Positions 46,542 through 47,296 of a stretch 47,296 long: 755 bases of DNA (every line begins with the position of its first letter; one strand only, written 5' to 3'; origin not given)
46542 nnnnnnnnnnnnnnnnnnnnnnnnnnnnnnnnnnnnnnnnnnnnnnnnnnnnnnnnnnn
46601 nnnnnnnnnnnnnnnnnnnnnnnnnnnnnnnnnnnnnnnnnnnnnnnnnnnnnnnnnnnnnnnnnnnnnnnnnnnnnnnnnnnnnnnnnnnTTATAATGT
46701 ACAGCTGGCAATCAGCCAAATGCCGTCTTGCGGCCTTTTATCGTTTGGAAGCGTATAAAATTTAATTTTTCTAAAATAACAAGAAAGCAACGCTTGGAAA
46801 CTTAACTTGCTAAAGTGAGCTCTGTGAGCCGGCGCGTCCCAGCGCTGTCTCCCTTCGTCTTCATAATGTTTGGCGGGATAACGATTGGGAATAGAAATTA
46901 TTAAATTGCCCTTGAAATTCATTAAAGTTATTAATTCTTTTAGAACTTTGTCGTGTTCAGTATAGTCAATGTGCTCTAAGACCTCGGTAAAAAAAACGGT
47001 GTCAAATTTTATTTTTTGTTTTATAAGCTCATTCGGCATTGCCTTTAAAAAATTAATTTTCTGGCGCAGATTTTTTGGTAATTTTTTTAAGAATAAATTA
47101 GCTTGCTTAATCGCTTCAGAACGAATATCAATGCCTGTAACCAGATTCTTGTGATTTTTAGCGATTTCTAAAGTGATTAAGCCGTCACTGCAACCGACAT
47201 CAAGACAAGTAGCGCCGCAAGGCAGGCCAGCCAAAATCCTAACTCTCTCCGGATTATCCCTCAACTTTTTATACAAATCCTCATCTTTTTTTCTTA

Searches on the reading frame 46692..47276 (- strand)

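Call 24: search_protein_families(library=pfam, proteins=[window:46692-47276:-], max_evalue=0.01)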
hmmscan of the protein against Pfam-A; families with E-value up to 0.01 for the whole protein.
window:46692-47276:- (194 aa): 11 families
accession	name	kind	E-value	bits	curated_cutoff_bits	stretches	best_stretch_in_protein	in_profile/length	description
PF13489.12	Methyltransf_23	-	5.7e-14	52.6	27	1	13-163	15-150/164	Methyltransferase domain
PF13847.12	Methyltransf_31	-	4.7e-13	49.5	27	1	22-134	5-119/145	Methyltransferase domain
PF13649.12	Methyltransf_25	-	1.4e-12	48.5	27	1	25-120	2-94/97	Methyltransferase domain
PF08241.18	Methyltransf_11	-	3.4e-11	44.1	21.2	1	25-127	1-95/95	Methyltransferase domain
PF08242.18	Methyltransf_12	-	6.5e-11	43.3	30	1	25-120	1-93/98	Methyltransferase domain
PF02353.26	CMAS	-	3.1e-07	30.4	27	1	17-136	59-173/273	Mycolic acid cyclopropane synthetase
PF05401.17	NodS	-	9e-05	22.8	24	1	22-128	45-145/201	Nodulation protein S (NodS)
PF01209.24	Ubie_methyltran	-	0.00027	20.8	20.1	1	20-126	47-150/233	ubiE/COQ5 methyltransferase family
PF08003.17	Methyltransf_9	-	0.00045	19.7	23.8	1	21-104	116-196/315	Protein of unknown function (DUF1698)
PF05175.20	MTS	-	0.0028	17.8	23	1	23-65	34-77/170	Methyltransferase small domain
PF02390.23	Methyltransf_4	-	0.004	17.1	24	1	23-89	4-73/173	Putative methyltransferase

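Call 36: search_protein_families(library=ncbifam, proteins=[window:46692-47276:-], max_evalue=0.00001)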
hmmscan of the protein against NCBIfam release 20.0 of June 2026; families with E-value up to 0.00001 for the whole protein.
window:46692-47276:- (194 aa): 12 families
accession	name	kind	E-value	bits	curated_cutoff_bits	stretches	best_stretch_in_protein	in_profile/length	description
TIGR01983.1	UbiG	equivalog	3.6e-18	65.7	102.95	1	21-133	50-157/228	bifunctional 2-polyprenyl-6-hydroxyphenol methylase/3-demethylubiquinol 3-O-methyltransferase UbiG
NF043040.1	corrin_prot_MT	hypoth_equivalog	1.8e-11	43.9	180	1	15-127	35-147/216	corrinoid protein-associated methyltransferase CpaM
TIGR04074.1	bacter_Hen1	equivalog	1.3e-10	40.4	340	1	23-162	285-426/462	3' terminal RNA ribose 2'-O-methyltransferase Hen1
TIGR04345.1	ovoA_Cterm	equivalog_domain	1.5e-09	37.7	170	0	69-139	113-181/242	putative 4-mercaptohistidine N1-methyltransferase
TIGR04290.1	meth_Rta_06860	hypoth_equivalog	1.6e-09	37.5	300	1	21-106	50-131/226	TIGR04290 family methyltransferase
NF040539.1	AST_met_ArsM_2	exception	7e-09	35.9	240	1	24-126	60-162/262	putative arsinothricin biosynthesis methyltransferase ArsM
TIGR02021.1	BchM-ChlM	equivalog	2e-08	33.9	158.9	1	19-120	53-148/218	magnesium protoporphyrin IX methyltransferase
NF011650.0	PRK15068.1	equivalog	2.2e-08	33.4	209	1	22-127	124-225/324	tRNA 5-methoxyuridine(34)/uridine 5-oxyacetic acid(34) synthase CmoB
NF041255.1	mycofact_MftM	equivalog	4.3e-08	32.8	200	1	20-130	139-242/289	mycofactocin oligosaccharide methyltransferase MftM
TIGR00452.1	TIGR00452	equivalog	4.4e-07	29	275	1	22-127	119-219/316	tRNA 5-methoxyuridine(34)/uridine 5-oxyacetic acid(34) synthase CmoB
NF011529.0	PRK14968.1-3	equivalog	7.2e-07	28.8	162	1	20-97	34-105/198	putative methyltransferase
NF004851.0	PRK06202.1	equivalog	6.5e-06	25.7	243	1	22-117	62-156/237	hypothetical protein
